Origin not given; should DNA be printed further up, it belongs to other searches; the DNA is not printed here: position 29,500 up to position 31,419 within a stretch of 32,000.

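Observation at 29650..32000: T6SS baseplate genes tssF-tssG appear abruptly beside cysS, with no tssE upstream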

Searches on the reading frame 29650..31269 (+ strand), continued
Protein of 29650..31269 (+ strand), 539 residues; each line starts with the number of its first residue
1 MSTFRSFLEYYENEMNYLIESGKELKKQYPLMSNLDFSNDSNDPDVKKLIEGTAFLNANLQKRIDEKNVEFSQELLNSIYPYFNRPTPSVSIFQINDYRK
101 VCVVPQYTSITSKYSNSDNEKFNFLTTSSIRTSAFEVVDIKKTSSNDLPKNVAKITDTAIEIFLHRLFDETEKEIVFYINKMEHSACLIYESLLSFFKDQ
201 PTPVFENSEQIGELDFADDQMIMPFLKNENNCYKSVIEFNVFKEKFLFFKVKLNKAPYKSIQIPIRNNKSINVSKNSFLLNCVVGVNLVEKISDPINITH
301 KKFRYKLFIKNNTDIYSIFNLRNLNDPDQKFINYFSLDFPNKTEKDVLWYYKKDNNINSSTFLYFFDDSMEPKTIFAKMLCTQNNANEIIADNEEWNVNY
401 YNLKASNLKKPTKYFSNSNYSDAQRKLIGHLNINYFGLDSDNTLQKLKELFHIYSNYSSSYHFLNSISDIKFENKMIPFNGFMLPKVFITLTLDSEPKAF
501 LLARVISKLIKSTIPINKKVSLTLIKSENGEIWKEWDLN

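Call 43: search_dna_similar(query=window:29650-31266:+, collection=plasmids, mode=protein, max_evalue=0.001, max_rows=15)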
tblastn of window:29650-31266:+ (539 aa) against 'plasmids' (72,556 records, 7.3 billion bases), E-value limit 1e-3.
Records with a match: 535; places in all: 569; records where one place covers at least 80% of the query: 9.
Best place of each record, by identity: <60% 535.
By first word of the organism name: Ralstonia 126; Rhizobium 94; Escherichia 75; Campylobacter 38; Burkholderia 18; Leisingera 18; Vibrio 15; Pantoea 12; Rahnella 12; Paraburkholderia 11; and 51 more.
By predicted mobility (MOB-suite, as given by PLSDB): non-mobilizable 253; conjugative 149; mobilizable 133.
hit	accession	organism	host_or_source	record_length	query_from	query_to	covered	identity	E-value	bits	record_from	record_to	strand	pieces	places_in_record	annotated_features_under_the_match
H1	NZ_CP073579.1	Photobacterium sp. GJ3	-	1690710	3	539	100%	24.0%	3e-28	127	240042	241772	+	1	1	record has no annotation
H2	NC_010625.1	Paraburkholderia phymatum STM815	-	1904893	7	537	99%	21.9%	1e-20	103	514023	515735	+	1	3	record has no annotation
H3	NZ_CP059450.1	Azospirillum brasilense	Prokaryotes,soil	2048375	7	536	98%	21.9%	1e-20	103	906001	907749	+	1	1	none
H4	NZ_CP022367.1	Azospirillum sp. TSH58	single cell,paddy soils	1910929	7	536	98%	21.5%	5e-20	102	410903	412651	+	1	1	record has no annotation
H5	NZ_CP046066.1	Vibrio sp. THAF191d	pure culture,Surface of a polyethylene ...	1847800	4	531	98%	21.5%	2e-20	103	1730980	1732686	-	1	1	none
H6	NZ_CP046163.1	Vibrio sp. THAF191c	pure culture,Surface of a polyethylene ...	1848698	4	531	98%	21.5%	2e-20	103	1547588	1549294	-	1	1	none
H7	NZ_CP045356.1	Vibrio sp. THAF64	pure culture,Surface of a sandy ...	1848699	4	531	98%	21.5%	2e-20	103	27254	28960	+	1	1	none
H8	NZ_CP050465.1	Vibrio campbellii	single cell,seawater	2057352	9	533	97%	21.4%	4e-18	96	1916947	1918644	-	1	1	none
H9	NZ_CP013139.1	Pseudoalteromonas sp. Bsw20308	seawater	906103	7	454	83%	23.4%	1e-11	75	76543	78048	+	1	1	tssF: type VI secretion system baseplate subunit TssF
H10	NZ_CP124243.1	Yersinia enterocolitica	-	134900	7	539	74%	25.3%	7e-10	126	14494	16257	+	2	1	tssF: type VI secretion system baseplate subunit TssF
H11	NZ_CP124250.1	Yersinia enterocolitica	-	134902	7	539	74%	25.3%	7e-10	126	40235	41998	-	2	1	tssF: type VI secretion system baseplate subunit TssF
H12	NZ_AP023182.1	Paraburkholderia sp. PGU19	Physopelta gutta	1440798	8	537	70%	24.8%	2e-9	129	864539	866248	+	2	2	record has no annotation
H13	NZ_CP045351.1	Vibrio aquimaris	pure culture,Non-filtered water from ...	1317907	9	531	66%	25.0%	4e-11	127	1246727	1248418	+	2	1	none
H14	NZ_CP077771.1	Pseudoalteromonas shioyasakiensis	Haliotis discus hannai,plate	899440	7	362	66%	21.9%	8e-11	73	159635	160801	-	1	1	tssF: type VI secretion system baseplate subunit TssF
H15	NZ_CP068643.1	Vibrio parahaemolyticus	Penaeus vannamei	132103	9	305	55%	25.9%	1e-12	79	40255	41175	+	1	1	tssF: type VI secretion system baseplate subunit TssF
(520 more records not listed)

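Call 48: search_protein_families(library=pfam, proteins=[L010:7449-9908:+, L007:1569-3944:+, L004:7464-8585:-, L004:6950-7321:-], max_evalue=5)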
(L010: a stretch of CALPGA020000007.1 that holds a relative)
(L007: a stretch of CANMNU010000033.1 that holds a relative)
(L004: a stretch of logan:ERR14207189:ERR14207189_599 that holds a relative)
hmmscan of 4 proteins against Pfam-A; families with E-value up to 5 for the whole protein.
L010:7449-9908:+ (820 aa): 6 families
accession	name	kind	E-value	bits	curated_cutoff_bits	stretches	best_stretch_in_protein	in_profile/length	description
PF11392.14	AllH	-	0.015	16.3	25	1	21-88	15-81/109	Oxamate carbamoyltransferase subunit AllH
PF24980.1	LSU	-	0.067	13.6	30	1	430-464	2-36/53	Response to Low Sulfur (LSU) family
PF02742.21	Fe_dep_repr_C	-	0.07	13.6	27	0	117-145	12-44/70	Iron dependent repressor, metal binding and dimerisation domain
PF20033.5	DUF6438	-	0.17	12.6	30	0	784-818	37-71/116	Domain of unknown function (DUF6438)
PF23056.1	NTF2_MEX67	-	0.18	11.8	28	1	387-445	33-92/218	MEX67-like, NTF2-like domain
PF19220.6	Rod_CreS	-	0.3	10.5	100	2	349-419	154-225/359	Crescentin, rod domain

L007:1569-3944:+ (792 aa): 2 families
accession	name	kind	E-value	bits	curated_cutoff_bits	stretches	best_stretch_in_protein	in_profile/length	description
PF19326.5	AMP_deaminase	-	0.0097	14.8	27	1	307-414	262-367/630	AMP deaminase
PF19802.4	DUF6285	-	0.12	13.5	28.1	1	499-553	22-68/91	Domain of unknown function (DUF6285)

L004:7464-8585:- (373 aa): 2 families
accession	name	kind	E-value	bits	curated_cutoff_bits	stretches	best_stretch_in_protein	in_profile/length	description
PF11167.13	DUF2953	-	0.14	12.7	22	1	270-299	14-42/53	Protein of unknown function (DUF2953)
PF09211.15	DUF1958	-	0.22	12.1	24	0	169-203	19-54/63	Domain of unknown function (DUF1958)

L004:6950-7321:- (123 aa): 1 family
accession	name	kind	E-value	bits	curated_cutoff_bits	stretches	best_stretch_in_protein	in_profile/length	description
PF03117.19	Herpes_UL49_1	-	0.091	12.5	25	1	9-77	10-78/245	UL49 family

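Call 49: search_solved_structures(query=A2, max_evalue=0.01, show_alignments=1)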
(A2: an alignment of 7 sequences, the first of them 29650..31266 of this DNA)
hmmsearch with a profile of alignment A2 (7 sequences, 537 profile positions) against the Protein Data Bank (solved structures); distinct sequences matched with E-value up to 0.01: 1.
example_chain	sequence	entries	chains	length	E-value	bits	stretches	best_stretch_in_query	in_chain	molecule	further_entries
6giy_A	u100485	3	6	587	3.1e-24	88.6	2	7-137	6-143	TssF | Putative type VI secretion protein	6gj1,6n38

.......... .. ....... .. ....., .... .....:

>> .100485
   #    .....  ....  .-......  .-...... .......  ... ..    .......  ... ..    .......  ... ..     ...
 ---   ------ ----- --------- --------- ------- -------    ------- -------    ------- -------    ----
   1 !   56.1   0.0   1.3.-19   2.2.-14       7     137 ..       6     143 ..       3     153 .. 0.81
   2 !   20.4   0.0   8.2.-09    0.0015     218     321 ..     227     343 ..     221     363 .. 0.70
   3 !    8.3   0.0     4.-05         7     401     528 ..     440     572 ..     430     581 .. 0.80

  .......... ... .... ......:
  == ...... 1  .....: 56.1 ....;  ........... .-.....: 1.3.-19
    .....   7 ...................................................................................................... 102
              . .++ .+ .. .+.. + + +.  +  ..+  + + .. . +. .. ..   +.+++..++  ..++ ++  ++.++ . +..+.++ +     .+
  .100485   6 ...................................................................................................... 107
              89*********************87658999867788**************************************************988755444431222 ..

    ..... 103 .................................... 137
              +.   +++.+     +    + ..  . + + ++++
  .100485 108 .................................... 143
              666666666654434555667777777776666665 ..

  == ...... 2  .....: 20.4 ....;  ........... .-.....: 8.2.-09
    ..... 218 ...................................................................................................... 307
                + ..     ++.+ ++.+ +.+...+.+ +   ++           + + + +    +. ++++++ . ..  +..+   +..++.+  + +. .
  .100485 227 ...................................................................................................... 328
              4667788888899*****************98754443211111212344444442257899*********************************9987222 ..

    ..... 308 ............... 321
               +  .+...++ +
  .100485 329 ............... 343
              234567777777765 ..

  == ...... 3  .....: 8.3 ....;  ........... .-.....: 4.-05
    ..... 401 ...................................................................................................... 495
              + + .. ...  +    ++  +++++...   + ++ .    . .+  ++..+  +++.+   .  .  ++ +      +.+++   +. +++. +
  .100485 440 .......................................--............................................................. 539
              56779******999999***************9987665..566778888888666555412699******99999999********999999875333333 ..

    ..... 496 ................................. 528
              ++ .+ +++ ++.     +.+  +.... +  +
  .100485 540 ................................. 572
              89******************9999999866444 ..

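Call 54: get_annotated_region(hit=H10, flank=20000)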
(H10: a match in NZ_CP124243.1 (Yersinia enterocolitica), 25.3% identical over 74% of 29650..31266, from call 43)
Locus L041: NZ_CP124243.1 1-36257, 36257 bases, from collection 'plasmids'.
description: Yersinia enterocolitica strain Y194 plasmid unnamed, complete sequence
organism: Yersinia enterocolitica (NCBI taxid 630)
taxonomy: Bacteria; Pseudomonadota; Gammaproteobacteria; Enterobacterales; Yersiniaceae; Yersinia; Yersinia enterocolitica
host: -; source: -; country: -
typing (MOB-suite, as given by PLSDB): non-mobilizable
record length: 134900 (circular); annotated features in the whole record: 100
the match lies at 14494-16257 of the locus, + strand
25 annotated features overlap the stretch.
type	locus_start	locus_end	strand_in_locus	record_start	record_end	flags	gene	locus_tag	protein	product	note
CDS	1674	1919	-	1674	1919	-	-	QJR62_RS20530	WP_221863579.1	hypothetical protein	-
CDS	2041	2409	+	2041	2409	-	-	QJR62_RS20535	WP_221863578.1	hypothetical protein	-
CDS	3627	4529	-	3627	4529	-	-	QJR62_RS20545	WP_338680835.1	LysR substrate-binding domain-containing protein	-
CDS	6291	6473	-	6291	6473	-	-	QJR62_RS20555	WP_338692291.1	recombinase family protein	GO:0006310 - DNA recombination [Evidence IEA]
CDS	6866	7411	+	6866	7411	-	-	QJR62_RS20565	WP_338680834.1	hypothetical protein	-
CDS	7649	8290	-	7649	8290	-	-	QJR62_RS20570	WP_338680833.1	hypothetical protein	-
CDS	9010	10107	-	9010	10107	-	-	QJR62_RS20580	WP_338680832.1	hypothetical protein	-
CDS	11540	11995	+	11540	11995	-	tssB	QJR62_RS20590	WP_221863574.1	type VI secretion system contractile sheath small subunit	GO:0033103 - protein secretion by the type VI secretion system [Evidence IEA]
CDS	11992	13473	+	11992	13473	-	tssC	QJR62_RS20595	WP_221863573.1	type VI secretion system contractile sheath large subunit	GO:0033103 - protein secretion by the type VI secretion system [Evidence IEA]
CDS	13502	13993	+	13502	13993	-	-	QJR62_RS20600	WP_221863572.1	type VI secretion system tube protein Hcp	-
CDS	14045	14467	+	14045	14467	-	-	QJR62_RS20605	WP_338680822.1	GPW/gp25 family protein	-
CDS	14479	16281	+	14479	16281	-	tssF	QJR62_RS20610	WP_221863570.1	type VI secretion system baseplate subunit TssF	GO:0033103 - protein secretion by the type VI secretion system [Evidence IEA]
CDS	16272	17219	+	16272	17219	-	tssG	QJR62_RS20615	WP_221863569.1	type VI secretion system baseplate subunit TssG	GO:0033103 - protein secretion by the type VI secretion system [Evidence IEA]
CDS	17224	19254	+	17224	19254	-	tssI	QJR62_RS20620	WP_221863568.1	type VI secretion system tip protein TssI/VgrG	GO:0033103 - protein secretion by the type VI secretion system [Evidence IEA]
CDS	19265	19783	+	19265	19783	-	-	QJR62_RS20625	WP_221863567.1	hypothetical protein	-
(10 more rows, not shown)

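Call 65: predict_structure(alignment_id=A1)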
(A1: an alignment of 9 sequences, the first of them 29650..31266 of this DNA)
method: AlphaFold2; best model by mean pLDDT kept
length: 539 residues; sequences in the alignment: 9
mean_pLDDT: 70.7   pTM: 0.69
mean pLDDT of the five models: 70.7, 70.6, 63.3, 59.6, 54.7
residues with pLDDT >= 90: 77; 70-90: 204; 50-70: 173; < 50: 85
segments of 3 or more residues with pLDDT < 50: 1-4, 28-39, 45-67, 323-344, 411-413, 415-419, 457-461
pLDDT, mean of each block of 10 residues (from residue 1): 49 55 50 45 49 46 48 59 69 77 79 58 79 89 88 89 88 89 87 91 92 81 67 80 84 91 87 89 80 69 65 58 39 35 49 54 62 68 62 71 66 49 64 60 77 60 74 85 87 89 86 77 91 85
secondary structure, 60 per line:
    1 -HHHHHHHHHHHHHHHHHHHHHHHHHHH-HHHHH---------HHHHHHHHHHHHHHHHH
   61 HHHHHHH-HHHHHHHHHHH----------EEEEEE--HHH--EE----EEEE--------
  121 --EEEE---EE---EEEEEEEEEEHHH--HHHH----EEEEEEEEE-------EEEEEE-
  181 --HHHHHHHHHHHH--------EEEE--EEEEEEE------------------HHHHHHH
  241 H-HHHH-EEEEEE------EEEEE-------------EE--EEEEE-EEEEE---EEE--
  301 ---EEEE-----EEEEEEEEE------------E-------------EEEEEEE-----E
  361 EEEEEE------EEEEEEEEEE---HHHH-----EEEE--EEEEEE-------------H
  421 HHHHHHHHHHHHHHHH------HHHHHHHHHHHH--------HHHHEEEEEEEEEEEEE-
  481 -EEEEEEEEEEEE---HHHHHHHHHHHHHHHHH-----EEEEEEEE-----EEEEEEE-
elements in order: H2-28 H30-34 H44-67 H69-79 E90-95 E109-112 E123-126 E135-144 H150-153 E158-166 E174-179 H183-194 E203-206 E209-215 H234-241 H243-246 E248-253 E260-264 E282-286 E288-292 E296-298 E304-307 E313-321 E348-354 E360-366 E373-382 H386-389 E395-398 E401-406 H420-436 H443-454 H463-466 E467-479 E482-493 H497-513 E519-526 E532-538

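Call 67: fold_search(model_id=the predicted structure, library=pdb)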
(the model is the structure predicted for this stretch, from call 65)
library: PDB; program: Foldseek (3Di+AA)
matches with E <= 10: 771; with E <= 0.001: 17
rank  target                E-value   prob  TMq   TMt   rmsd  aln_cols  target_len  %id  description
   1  6n38_H                2.6e-28  1.00  0.66  0.67   6.8       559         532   17  Structure of the type VI secretion system TssK-TssF-TssG baseplate subcomplex revealed by cryo-electron microscopy - f (released 2018-12-26)
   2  6n38_I                3.1e-26  1.00  0.64  0.65   7.5       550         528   18  Structure of the type VI secretion system TssK-TssF-TssG baseplate subcomplex revealed by cryo-electron microscopy - f (released 2018-12-26)
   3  6giy_B                1.4e-14  1.00  0.52  0.48  13.0       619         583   18  The baseplate complex from the type VI secretion system (released 2018-10-17)
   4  9gtp_1G               3.1e-09  1.00  0.28  0.25  16.3       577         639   10  Cryo-EM structure of a contractile injection system in Streptomyces coelicolor, the baseplate complex in extended sta (released 2025-06-18)
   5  9gtp_2G               2.3e-08  1.00  0.28  0.28  18.9       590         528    9  Cryo-EM structure of a contractile injection system in Streptomyces coelicolor, the baseplate complex in extended sta (released 2025-06-18)
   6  9vzk_Y                1.6e-06  1.00  0.25  0.28  16.9       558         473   10  Cryo-EM structure of bacteriophage P1 baseplate in C3 (released 2025-10-22)
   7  9vzk_T                9.2e-06  1.00  0.26  0.29  15.4       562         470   10  Cryo-EM structure of bacteriophage P1 baseplate in C3 (released 2025-10-22)
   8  7aeb_G                1.7e-05  0.97  0.21  0.14  39.6       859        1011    8  Cryo-EM structure of an extracellular contractile injection system in marine bacterium Algoriphagus machipongonensis,  (released 2022-02-16)
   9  5iv5_B                2.6e-04  0.98  0.23  0.20  16.1       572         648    8  Cryo-electron microscopy structure of the hexagonal pre-attachment T4 baseplate-tail tube complex (released 2016-05-18)
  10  6j0n_J                2.7e-04  0.92  0.23  0.22  21.1       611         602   10  Cryo-EM Structure of an Extracellular Contractile Injection System, baseplate in extended state, refined in C6 symmetr (released 2019-04-10)
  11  9xqs_U                3.2e-04  0.99  0.27  0.17  13.8       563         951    8  Structure of the inner peripheral region in the phage phiKZ baseplate complex (released 2026-02-11)
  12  5hx2_D                3.2e-04  0.98  0.24  0.21  13.9       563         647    9  In vitro assembled star-shaped hubless T4 baseplate (released 2016-03-02)
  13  9f4a_AS               4.8e-04  0.77  0.18  0.16  18.5       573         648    8  Interface between baseplate cup and extended tail tube/sheath of Klebsiella phage KP1 variant vB_Kpn_Lilla1 (released 2025-05-14)
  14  9f4a_AT               5.4e-04  0.90  0.21  0.18  18.1       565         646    7  Interface between baseplate cup and extended tail tube/sheath of Klebsiella phage KP1 variant vB_Kpn_Lilla1 (released 2025-05-14)
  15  9f4a_AM               6.0e-04  0.91  0.21  0.18  15.2       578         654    7  Interface between baseplate cup and extended tail tube/sheath of Klebsiella phage KP1 variant vB_Kpn_Lilla1 (released 2025-05-14)
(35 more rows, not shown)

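Call 76: search_protein_families(library=pfam, proteins=[L001:11608-12483:+, L004:11647-12558:+], max_evalue=0.001)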
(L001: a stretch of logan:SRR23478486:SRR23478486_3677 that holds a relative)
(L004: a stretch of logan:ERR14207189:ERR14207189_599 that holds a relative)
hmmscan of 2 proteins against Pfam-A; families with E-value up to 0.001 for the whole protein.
L001:11608-12483:+ (292 aa): 1 family
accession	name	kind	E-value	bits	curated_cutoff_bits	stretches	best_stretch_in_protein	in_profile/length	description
PF06996.16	T6SS_TssG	-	2.1e-34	119.6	24.6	1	15-292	2-303/304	Type VI secretion, TssG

L004:11647-12558:+ (304 aa): 1 family
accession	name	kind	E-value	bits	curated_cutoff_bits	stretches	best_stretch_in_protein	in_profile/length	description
PF06996.16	T6SS_TssG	-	1.2e-25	90.8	24.6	1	17-291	3-303/304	Type VI secretion, TssG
